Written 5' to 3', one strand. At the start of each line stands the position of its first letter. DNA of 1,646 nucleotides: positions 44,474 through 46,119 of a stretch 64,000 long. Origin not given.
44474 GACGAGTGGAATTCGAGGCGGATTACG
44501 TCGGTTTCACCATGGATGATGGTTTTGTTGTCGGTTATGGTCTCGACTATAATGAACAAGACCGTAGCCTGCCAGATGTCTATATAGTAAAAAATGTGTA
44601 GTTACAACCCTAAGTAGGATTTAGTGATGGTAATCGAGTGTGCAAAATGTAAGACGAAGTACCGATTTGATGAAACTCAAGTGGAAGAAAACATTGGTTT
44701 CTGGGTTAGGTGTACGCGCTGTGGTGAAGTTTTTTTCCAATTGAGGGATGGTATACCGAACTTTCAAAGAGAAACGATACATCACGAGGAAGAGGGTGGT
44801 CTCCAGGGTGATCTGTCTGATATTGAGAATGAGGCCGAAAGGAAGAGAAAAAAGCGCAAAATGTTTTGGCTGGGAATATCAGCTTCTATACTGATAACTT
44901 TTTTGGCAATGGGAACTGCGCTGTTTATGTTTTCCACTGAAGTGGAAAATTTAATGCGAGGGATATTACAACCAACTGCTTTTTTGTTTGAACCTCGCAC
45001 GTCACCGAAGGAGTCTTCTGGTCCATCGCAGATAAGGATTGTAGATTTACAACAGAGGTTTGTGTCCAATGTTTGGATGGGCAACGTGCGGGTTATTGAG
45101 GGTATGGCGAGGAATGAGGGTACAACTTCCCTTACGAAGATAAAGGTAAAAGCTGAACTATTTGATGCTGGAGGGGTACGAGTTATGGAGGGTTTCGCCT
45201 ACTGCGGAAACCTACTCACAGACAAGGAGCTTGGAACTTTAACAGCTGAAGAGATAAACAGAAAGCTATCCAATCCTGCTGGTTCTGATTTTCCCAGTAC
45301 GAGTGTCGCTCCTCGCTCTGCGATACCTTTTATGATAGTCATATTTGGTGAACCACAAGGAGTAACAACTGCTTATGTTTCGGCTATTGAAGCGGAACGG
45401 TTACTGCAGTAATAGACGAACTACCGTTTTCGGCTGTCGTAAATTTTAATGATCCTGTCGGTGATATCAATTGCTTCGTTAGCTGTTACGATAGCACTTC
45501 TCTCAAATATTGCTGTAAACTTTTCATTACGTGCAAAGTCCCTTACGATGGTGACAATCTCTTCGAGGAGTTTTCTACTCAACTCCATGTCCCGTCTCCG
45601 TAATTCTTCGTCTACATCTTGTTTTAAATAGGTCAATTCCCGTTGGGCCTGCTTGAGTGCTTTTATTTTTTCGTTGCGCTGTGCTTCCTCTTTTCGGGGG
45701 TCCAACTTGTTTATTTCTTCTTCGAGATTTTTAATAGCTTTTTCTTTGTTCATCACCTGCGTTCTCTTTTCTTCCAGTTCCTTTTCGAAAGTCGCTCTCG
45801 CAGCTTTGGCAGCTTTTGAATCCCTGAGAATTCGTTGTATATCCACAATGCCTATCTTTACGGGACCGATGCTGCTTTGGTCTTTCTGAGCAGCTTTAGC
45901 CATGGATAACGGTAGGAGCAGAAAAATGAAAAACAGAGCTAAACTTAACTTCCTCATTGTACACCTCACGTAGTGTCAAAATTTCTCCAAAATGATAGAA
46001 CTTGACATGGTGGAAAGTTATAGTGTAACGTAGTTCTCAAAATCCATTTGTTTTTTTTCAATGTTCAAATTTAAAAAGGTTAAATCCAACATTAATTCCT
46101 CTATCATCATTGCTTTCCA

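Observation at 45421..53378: Candidate undescribed surface/export module: stand-alone Skp-like chaperone, TPR plus beta-barrel outer-membrane protein, and a 1,834-aa FecR-headed giant protein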

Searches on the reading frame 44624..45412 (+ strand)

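Call 4: search_protein_families(library=pfam, proteins=[window:44624-45412:+], max_evalue=0.01)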
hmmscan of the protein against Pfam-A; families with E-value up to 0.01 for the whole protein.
window:44624-45412:+ (262 aa): 4 families
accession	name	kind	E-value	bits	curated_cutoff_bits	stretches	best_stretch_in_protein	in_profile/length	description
PF13717.11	Zn_ribbon_4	-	1.2e-11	44.8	30.3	1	2-38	1-36/36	zinc-ribbon domain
PF13719.11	Zn_ribbon_5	-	6.4e-09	35.9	29.3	1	2-37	1-35/37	zinc-ribbon domain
PF11906.13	DUF3426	-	1.9e-05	25.2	27.7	1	134-246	46-139/147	Protein of unknown function (DUF3426)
PF20120.5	DUF6510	-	0.00039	20.7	26.4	1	2-41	25-65/86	Family of unknown function (DUF6510)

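Call 5: search_protein_families(library=ncbifam, proteins=[window:44624-45412:+], max_evalue=0.01)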
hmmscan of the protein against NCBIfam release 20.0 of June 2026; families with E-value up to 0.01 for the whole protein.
window:44624-45412:+ (262 aa): 2 families
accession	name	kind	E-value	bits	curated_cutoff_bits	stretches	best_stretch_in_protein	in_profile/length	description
TIGR02098.1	MJ0042_CXXC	domain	4.8e-08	32.6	20.9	1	2-38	1-36/38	MJ0042-type zinc finger domain-containing protein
NF038353.1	FxLYD_dom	domain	0.00013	21.8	23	1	155-197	3-45/71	FxLYD domain-containing protein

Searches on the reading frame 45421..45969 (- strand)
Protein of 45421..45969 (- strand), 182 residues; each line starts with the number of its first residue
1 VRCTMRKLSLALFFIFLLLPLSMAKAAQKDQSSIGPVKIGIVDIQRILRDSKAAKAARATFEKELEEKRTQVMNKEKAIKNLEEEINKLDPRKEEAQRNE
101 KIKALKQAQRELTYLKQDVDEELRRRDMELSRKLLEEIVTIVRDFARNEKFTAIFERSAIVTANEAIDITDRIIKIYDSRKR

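Call 4: search_protein_families(library=pfam, proteins=[window:45421-45969:-], max_evalue=0.01)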
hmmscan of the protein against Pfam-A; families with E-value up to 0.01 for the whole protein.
window:45421-45969:- (182 aa): 3 families
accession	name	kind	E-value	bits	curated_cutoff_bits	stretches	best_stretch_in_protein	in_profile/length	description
PF03938.19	OmpH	-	7e-25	88.3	32.4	1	38-175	1-139/141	Outer membrane protein (OmpH-like)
PF06133.16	Com_YlbF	-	0.00058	20.7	23.9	1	56-124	33-101/105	Control of competence regulator ComK, YlbF/YmcA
PF06785.16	UPF0242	-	0.00081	19.9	33.5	1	55-131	76-153/194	Uncharacterised protein family (UPF0242) N-terminus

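Call 5: search_protein_families(library=ncbifam, proteins=[window:45421-45969:-], max_evalue=0.01)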
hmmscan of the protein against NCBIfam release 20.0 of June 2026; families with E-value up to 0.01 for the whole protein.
window:45421-45969:- (182 aa): 4 families
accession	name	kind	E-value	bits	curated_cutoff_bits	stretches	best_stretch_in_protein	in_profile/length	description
NF008047.0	PRK10780.1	equivalog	8.6e-09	35.6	237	1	35-175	22-162/165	molecular chaperone Skp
TIGR03319.1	RNase_Y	equivalog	0.0039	15.7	454.35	1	47-152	53-155/514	ribonuclease Y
NF045487.1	ASRP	equivalog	0.0045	15.6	300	1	43-141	136-233/593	archaea-specific SMC-related protein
NF008438.0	PRK11281.1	equivalog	0.0084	13.9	991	1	10-144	13-135/1113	mechanosensitive channel MscK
